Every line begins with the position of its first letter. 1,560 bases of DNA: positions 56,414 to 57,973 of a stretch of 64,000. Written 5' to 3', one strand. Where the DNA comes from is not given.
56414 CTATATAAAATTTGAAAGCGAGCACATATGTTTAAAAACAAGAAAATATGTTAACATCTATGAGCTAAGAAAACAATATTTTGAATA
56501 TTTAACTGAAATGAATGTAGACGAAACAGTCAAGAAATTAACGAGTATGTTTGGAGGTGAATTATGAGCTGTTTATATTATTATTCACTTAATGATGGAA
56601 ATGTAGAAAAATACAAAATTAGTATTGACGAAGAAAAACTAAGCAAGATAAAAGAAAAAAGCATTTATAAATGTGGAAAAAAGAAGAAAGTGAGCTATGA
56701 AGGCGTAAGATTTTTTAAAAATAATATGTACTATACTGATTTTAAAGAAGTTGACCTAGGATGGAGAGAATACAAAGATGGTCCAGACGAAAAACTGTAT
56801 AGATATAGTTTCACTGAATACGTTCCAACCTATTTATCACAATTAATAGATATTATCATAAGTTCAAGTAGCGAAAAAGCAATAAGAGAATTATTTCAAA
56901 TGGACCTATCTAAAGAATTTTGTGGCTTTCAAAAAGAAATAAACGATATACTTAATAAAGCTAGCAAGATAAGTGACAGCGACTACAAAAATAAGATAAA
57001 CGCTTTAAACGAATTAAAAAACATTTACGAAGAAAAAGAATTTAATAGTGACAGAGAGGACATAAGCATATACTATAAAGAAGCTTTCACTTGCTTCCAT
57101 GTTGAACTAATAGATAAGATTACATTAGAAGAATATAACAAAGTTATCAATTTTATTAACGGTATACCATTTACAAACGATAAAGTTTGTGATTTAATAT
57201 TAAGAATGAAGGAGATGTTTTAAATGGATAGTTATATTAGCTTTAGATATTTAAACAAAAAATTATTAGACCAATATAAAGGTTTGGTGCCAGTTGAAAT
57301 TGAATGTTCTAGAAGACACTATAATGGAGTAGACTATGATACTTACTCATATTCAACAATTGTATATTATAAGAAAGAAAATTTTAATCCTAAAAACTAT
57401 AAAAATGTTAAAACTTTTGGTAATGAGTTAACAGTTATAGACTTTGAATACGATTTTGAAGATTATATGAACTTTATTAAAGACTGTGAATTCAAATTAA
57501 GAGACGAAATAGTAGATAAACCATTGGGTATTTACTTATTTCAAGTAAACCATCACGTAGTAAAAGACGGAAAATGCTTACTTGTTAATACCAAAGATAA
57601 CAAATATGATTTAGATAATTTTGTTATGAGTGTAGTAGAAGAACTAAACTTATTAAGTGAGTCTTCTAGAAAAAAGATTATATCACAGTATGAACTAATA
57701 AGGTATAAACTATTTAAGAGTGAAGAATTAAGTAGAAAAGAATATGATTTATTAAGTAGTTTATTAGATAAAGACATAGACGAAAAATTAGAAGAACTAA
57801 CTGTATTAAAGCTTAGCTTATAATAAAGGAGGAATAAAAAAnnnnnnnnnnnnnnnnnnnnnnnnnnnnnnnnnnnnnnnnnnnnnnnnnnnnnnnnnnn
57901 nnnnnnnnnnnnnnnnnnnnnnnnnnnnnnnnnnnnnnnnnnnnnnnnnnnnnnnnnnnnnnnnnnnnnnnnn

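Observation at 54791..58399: NrtR-like Nudix regulator followed by a tightly coupled five-gene operon: HAD nucleotidase, three unknown proteins, PGM-family phosphatase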

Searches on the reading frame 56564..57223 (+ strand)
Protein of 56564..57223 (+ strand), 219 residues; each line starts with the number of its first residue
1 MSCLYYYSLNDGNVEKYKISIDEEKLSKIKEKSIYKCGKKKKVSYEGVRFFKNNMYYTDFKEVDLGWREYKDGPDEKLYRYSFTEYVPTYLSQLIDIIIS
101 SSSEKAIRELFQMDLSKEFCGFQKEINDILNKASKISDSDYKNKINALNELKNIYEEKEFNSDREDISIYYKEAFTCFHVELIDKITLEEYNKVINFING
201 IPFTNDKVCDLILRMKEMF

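Call 3: search_protein_families(library=pfam, proteins=[window:56564-57223:+], max_evalue=0.1)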
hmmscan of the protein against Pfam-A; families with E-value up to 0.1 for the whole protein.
window:56564-57223:+ (219 aa): 1 family
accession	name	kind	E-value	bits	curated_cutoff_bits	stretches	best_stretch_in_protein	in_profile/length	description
PF10256.14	Erf4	-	0.052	14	29.3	0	177-203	20-46/116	Golgin subfamily A member 7/ERF4 family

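Call 4: search_protein_families(library=phrogs, proteins=[window:56564-57223:+], max_evalue=0.1)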
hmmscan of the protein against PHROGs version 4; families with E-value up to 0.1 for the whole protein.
window:56564-57223:+ (219 aa): 1 family
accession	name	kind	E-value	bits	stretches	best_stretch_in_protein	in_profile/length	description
phrog_34323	-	unknown function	0.055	14.6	0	36-59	8-31/54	-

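Call 5: search_protein_families(library=padloc, proteins=[window:56564-57223:+], max_evalue=0.1)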
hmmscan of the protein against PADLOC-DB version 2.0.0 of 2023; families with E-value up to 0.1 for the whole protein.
window:56564-57223:+ (219 aa): 0 families

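Call 12: find_encoding_contigs(protein=window:56564-57223:+, flank=10000, max_places=6)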
Protein window:56564-57223:+ (219 aa): 24 contigs read that carry it; 6 places shown.
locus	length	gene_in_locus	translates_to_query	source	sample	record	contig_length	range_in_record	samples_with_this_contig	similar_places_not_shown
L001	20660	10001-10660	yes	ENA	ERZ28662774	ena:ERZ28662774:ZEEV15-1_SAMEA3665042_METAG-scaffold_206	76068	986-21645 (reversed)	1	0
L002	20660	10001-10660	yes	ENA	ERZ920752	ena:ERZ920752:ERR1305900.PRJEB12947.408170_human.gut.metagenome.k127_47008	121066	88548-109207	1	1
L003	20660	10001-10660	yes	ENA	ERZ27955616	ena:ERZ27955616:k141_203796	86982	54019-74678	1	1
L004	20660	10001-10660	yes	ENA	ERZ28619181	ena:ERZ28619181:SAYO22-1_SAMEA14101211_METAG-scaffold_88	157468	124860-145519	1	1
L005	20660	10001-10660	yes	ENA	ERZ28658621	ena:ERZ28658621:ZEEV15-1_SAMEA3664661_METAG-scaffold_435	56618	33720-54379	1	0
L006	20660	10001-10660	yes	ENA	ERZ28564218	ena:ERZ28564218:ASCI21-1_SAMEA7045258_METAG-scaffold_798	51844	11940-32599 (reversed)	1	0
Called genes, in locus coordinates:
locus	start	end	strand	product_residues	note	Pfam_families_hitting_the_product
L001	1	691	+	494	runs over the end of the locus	-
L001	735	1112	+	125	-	PF04266:ASCH (weak)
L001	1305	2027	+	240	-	PF12686:DUF3800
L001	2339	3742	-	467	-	PF01406:tRNA-synt_1e, PF00133:tRNA-synt_1 (weak), PF09334:tRNA-synt_1g (weak), PF01921:tRNA-synt_1f (weak), PF09190:DALR_2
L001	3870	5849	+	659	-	PF00884:Sulfatase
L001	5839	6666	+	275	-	PF07934:OGG_N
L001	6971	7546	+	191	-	-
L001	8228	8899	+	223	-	PF00293:NUDIX, PF19368:WHD_AraR, PF21906:WHD_NrtR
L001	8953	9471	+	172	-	-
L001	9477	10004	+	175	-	-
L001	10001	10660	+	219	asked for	-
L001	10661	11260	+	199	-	-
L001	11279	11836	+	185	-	PF00300:His_Phos_1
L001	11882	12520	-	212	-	PF00027:cNMP_binding (weak), PF13545:HTH_Crp_2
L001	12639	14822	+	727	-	PF03477:ATP-cone, PF13597:NRDD, PF01228:Gly_radical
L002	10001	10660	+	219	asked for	-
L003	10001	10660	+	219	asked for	-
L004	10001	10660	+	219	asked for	-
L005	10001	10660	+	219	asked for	-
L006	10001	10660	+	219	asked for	-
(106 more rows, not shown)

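Call 13: find_homologous_proteins(query=window:56564-57223:+, max_evalue=0.001)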
Query window:56564-57223:+ (219 aa): 17 proteins with E <= 0.001 among 430 candidates.
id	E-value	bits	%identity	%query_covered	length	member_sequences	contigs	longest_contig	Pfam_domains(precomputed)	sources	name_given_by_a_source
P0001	1.5e-135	468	99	100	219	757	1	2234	-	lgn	-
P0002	5.2e-134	463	97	100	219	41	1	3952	-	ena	-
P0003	5.7e-124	430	90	100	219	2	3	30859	-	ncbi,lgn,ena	-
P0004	1.2e-121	422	88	100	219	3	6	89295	-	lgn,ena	-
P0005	1.8e-119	415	86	100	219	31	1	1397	-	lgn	-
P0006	2.6e-108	379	81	99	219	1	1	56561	-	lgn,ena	-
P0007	2.4e-98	346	74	100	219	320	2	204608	-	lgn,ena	-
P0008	3.0e-98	346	89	81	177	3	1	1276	-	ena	-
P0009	1.8e-93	330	71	100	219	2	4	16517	-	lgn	-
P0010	2.5e-92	327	71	100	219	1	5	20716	-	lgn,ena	-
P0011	8.0e-90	318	97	68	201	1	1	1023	-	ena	-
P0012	8.0e-90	318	97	68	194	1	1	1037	-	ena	-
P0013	9.6e-89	315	69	100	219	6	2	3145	-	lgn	-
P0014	1.1e-74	269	73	80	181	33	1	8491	-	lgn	-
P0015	6.0e-65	237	97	34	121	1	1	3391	-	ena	-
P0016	1.0e-48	184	51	96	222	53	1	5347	-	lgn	-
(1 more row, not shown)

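Call 17: find_encoding_contigs(protein=P0016, flank=10000, max_places=3)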
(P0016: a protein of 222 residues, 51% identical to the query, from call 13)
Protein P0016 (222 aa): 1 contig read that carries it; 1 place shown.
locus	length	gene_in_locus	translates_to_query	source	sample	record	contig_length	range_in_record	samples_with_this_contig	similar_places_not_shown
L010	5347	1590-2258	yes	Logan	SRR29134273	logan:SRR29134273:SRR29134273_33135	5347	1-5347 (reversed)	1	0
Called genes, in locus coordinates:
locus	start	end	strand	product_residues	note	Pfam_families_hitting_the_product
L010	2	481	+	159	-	?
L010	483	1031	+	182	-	-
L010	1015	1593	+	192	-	-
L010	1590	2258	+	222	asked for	-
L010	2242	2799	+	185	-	PF00300:His_Phos_1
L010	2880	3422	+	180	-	-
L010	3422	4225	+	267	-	PF08843:AbiEii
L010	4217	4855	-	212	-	PF13545:HTH_Crp_2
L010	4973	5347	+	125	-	?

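Call 24: search_protein_families(library=ncbifam, proteins=[window:56564-57223:+], max_evalue=0.1)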
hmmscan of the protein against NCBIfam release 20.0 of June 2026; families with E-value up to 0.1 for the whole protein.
window:56564-57223:+ (219 aa): 0 families

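Call 28: predict_structure(alignment_id=A2)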
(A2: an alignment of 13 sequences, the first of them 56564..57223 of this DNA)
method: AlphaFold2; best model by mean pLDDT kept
length: 219 residues; sequences in the alignment: 13
mean_pLDDT: 87.5   pTM: 0.76
mean pLDDT of the five models: 87.5, 84.4, 83.5, 83.0, 80.8
residues with pLDDT >= 90: 112; 70-90: 98; 50-70: 9; < 50: 0
segments of 3 or more residues with pLDDT < 50: none
pLDDT, mean of each block of 10 residues (from residue 1): 81 89 95 94 87 78 84 83 93 94 89 88 89 89 91 92 92 93 91 87 68 75
secondary structure, 60 per line:
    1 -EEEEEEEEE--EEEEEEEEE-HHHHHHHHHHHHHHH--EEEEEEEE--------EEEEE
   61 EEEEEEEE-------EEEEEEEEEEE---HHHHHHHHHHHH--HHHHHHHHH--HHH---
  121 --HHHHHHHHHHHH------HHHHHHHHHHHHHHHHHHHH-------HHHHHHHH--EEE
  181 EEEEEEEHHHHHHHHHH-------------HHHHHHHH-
elements in order: E2-10 E13-21 H23-37 E40-47 E56-68 E76-86 H90-101 H104-112 H123-134 H141-160 H168-175 E178-187 H188-197 H211-218

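Call 31: search_solved_structures(query=A2, max_evalue=10, show_alignments=2)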
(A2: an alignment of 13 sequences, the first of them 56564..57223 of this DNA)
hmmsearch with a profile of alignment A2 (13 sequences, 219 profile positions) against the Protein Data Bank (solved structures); distinct sequences matched with E-value up to 10: 3.
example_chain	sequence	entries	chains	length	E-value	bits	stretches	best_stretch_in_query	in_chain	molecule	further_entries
7z3j_A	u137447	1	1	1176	0.84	12.5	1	16-78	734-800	1-phosphatidylinositol 4,5-bisphosphate phosphodiesterase gamma-1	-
6pbc_A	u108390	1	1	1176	0.85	12.5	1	16-78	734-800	1-phosphatidylinositol 4,5-bisphosphate phosphodiesterase gamma,1-phosphatidylinositol 4,5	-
9qb7_A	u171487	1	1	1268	0.93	12.4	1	16-78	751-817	1-phosphatidylinositol 4,5-bisphosphate phosphodiesterase gamma-1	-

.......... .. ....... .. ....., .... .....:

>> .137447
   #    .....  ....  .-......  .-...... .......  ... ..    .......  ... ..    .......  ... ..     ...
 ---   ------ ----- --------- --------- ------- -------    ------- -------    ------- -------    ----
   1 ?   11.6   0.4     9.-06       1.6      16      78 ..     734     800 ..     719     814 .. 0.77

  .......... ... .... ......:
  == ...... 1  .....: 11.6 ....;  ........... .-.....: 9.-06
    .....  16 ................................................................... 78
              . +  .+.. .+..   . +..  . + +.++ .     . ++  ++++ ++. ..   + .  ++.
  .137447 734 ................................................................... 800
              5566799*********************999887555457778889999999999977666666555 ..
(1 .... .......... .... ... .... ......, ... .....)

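Call 52: fold_search(model_id=the predicted structure, library=viral)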
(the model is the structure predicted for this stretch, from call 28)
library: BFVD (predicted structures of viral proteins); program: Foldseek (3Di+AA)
matches with E <= 10: 745; with E <= 0.001: 0
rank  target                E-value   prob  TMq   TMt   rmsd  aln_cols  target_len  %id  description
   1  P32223                5.6e-02  0.13  0.10  0.13  22.3        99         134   11  Uncharacterized protein C9 [Swinepox virus (strain Kasza)]
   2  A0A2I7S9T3            7.5e-02  0.10  0.14  0.16  18.7       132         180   11  (no name in the UniProt tables at hand)
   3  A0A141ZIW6            9.0e-02  0.11  0.13  0.11  23.6       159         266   16  (no name in the UniProt tables at hand)
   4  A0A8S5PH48            1.0e-01  0.13  0.12  0.13  21.5       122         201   11  Uncharacterized protein [Siphoviridae sp. ctLOE2]
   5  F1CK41                1.0e-01  0.09  0.13  0.11  20.3       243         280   10  Polymerase PA (Fragment) [Influenza A virus (A/equine/Egypt/av1/2009(H5N1))]
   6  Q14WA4                1.2e-01  0.07  0.07  0.05  22.9       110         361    8  ORF2 [Ranid herpesvirus 2]
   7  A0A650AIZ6            1.3e-01  0.25  0.09  0.06  23.5        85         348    8  (no name in the UniProt tables at hand)
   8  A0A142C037            1.3e-01  0.05  0.08  0.09  24.0       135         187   12  (no name in the UniProt tables at hand)
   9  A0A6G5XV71            1.5e-01  0.15  0.13  0.06  21.8       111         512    9  (no name in the UniProt tables at hand)
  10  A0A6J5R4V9            1.6e-01  0.08  0.11  0.15  20.9        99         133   10  Uncharacterized protein [uncultured Caudovirales phage]
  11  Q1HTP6                1.7e-01  0.11  0.09  0.07  23.0        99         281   11  X1R [Squirrelpox virus]
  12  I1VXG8                1.7e-01  0.06  0.09  0.12  22.5        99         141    9  (no name in the UniProt tables at hand)
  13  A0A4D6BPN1            1.7e-01  0.05  0.12  0.03  33.1       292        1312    9  DNA-directed RNA polymerase 147 kDa polypeptide [Salmon gill poxvirus]
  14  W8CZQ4                1.8e-01  0.23  0.13  0.09  20.8        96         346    9  Uncharacterized protein [Erwinia phage PhiEaH1]
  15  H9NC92                1.9e-01  0.08  0.12  0.06  19.3       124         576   14  (no name in the UniProt tables at hand)
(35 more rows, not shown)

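Call 69: find_related_loci(query=A2, collection=viral_contigs, flank=8000)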
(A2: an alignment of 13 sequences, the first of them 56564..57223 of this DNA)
Query A2 (219 aa) in viral_contigs; peptide patterns used: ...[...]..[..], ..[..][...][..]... (x = any residue, [..] = any of these).
323 stretches matched a pattern, but none encodes a relative of the query by tblastn (E <= 1e-3).

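Call 72: find_related_loci(query=A5, collection=metagenome_contigs, flank=8000)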
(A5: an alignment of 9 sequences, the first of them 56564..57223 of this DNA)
Query A5 (219 aa) in metagenome_contigs; peptide patterns used: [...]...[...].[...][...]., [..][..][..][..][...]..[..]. (x = any residue, [..] = any of these).
382 stretches matched a pattern; 33 encode a relative of the query (tblastn E <= 1e-3); 33 distinct loci.
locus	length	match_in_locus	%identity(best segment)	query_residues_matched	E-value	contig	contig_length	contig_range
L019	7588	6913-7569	100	1-219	2e-142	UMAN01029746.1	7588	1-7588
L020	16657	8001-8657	100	1-219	2e-142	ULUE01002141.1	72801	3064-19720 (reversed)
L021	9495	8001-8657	100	1-219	4e-142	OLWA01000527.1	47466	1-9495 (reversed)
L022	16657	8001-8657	99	1-219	8e-142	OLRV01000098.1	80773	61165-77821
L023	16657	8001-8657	99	1-219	2e-141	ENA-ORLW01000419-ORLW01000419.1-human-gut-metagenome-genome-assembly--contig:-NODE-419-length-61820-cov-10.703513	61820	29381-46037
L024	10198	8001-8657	99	1-219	2e-141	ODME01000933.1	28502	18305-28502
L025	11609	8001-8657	99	1-219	2e-141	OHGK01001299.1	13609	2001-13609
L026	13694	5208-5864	99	1-219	2e-141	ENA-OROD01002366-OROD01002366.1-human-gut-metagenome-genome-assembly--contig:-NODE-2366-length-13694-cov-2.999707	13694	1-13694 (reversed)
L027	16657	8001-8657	99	1-219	5e-141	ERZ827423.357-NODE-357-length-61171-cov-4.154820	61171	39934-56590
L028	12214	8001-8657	98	1-219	2e-139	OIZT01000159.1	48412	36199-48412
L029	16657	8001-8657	99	1-219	2e-141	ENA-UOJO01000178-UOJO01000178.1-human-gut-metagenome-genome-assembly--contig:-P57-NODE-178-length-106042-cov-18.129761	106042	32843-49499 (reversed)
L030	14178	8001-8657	90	1-219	1e-122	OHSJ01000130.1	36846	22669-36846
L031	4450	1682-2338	77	1-219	8e-108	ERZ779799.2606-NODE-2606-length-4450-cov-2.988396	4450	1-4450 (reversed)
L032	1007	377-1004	99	1-209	5e-117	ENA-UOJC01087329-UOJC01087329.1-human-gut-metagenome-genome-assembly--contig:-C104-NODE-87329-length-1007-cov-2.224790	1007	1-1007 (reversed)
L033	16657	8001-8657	76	1-219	3e-105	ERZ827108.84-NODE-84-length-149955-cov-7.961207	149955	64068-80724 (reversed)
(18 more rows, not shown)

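Call 80: search_protein_families(library=pfam, alignment_id=A5, max_evalue=1)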
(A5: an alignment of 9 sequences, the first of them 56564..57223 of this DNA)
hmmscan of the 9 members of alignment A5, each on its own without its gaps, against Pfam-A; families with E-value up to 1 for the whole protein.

A. member 1, window:56564-57223:+ (219 aa): 1 family
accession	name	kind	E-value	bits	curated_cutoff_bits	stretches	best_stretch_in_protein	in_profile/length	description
PF10256.14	Erf4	-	0.052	14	29.3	0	177-203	20-46/116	Golgin subfamily A member 7/ERF4 family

B. families by the number of members that match (of 9 scanned): 9 families
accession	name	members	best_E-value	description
PF24707.1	Swc3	1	0.032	Swc3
PF08503.15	DapH_N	1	0.044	Tetrahydrodipicolinate succinyltransferase N-terminal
PF01074.27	Glyco_hydro_38N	1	0.045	Glycosyl hydrolases family 38 N-terminal domain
PF18075.7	FtsX_ECD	1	0.051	FtsX extracellular domain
PF10256.14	Erf4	1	0.052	Golgin subfamily A member 7/ERF4 family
PF14196.11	ATC_hydrolase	1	0.11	L-2-amino-thiazoline-4-carboxylic acid hydrolase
PF04406.19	TP6A_N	1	0.12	Type IIB DNA topoisomerase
PF01628.27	HrcA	1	0.17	HrcA protein C terminal domain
PF09951.15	Imm33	1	0.31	Immunity protein Imm33 domain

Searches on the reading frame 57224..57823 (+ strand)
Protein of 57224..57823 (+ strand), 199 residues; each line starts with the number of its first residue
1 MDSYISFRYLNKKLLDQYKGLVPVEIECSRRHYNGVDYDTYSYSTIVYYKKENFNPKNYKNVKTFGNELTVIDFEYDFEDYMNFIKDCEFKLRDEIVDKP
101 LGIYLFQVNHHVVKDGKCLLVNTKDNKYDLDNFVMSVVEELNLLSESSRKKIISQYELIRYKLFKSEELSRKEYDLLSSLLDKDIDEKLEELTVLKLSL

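Call 3: search_protein_families(library=pfam, proteins=[window:57224-57823:+], max_evalue=0.1)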
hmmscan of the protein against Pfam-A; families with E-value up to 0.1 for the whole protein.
window:57224-57823:+ (199 aa): 1 family
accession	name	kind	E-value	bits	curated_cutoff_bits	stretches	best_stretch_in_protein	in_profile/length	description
PF11486.13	DUF3212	-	0.038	14.7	27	1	49-115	23-88/121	Protein of unknown function (DUF3212)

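Call 4: search_protein_families(library=phrogs, proteins=[window:57224-57823:+], max_evalue=0.1)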
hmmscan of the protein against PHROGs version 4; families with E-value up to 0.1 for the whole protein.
window:57224-57823:+ (199 aa): 3 families
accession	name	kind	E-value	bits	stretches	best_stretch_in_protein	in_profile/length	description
phrog_2776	-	unknown function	0.0046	17.7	1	93-170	97-175/181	-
phrog_13370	-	unknown function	0.013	16.7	1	37-78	18-59/62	-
phrog_32275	-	unknown function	0.051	14.6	1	138-181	10-52/127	-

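Call 5: search_protein_families(library=padloc, proteins=[window:57224-57823:+], max_evalue=0.1)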
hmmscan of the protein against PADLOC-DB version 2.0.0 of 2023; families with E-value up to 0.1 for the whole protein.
window:57224-57823:+ (199 aa): 0 families

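Call 15: find_homologous_proteins(query=window:57224-57823:+, max_evalue=0.001)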
Query window:57224-57823:+ (199 aa): 1 proteins with E <= 0.001 among 273 candidates.
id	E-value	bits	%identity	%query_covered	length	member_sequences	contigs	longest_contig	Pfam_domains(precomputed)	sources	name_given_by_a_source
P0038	3.7e-6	45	97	17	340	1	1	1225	PF07501.18,PF01476.27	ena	-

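Call 24: search_protein_families(library=ncbifam, proteins=[window:57224-57823:+], max_evalue=0.1)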
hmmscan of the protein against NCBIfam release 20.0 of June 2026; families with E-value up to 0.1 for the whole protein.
window:57224-57823:+ (199 aa): 0 families

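Call 37: search_protein_representatives(protein=window:57224-57823:+)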
Query: 199 residues. Proteins with E-value up to 0.001 (for the whole library): 6; up to 1e-10: 5; up to 1e-30: 2. The best 6 are listed.
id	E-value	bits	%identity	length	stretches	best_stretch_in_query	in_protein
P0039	1.3e-34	136.0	98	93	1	1-66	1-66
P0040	7.3e-32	127.1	92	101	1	123-199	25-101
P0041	1.5e-25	106.6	97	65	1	135-199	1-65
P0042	5.3e-25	104.7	100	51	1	1-51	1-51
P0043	1.9e-23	99.7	94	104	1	1-52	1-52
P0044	2.4e-07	47.1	96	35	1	1-28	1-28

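Call 104: search_solved_structures(query=A4, max_evalue=10)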
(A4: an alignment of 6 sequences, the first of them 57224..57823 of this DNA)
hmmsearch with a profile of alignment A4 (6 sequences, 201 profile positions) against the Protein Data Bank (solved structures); distinct sequences matched with E-value up to 10: 1.
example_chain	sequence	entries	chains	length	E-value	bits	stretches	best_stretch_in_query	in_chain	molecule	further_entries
8v9u_A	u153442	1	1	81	0.83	12.7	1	135-184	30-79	DNA (cytosine-5)-methyltransferase 1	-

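Call 105: search_protein_families(library=pfam, alignment_id=A4, max_evalue=1)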
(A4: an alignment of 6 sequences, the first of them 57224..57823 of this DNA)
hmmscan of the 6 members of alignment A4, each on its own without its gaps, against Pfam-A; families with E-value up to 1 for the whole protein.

A. member 1, window:57224-57823:+ (199 aa): 1 family
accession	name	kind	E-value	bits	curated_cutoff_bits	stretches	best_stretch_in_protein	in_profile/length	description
PF11486.13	DUF3212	-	0.038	14.7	27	1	49-115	23-88/121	Protein of unknown function (DUF3212)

B. families by the number of members that match (of 6 scanned): 5 families
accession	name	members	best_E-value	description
PF16517.10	Nore1-SARAH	1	0.01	Novel Ras effector 1 C-terminal SARAH (Sav/Rassf/Hpo) domain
PF20497.3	SWI-SNF_Ssr4_C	1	0.017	SWI/SNF and RSC complexes subunit Ssr4 C-terminal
PF11486.13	DUF3212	1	0.038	Protein of unknown function (DUF3212)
PF12462.13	Helicase_IV_N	1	0.046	DNA helicase IV / RNA helicase N terminal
PF21856.2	EspB_PPE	1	0.93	ESX-1 secretion-associated protein EspB, PPE domain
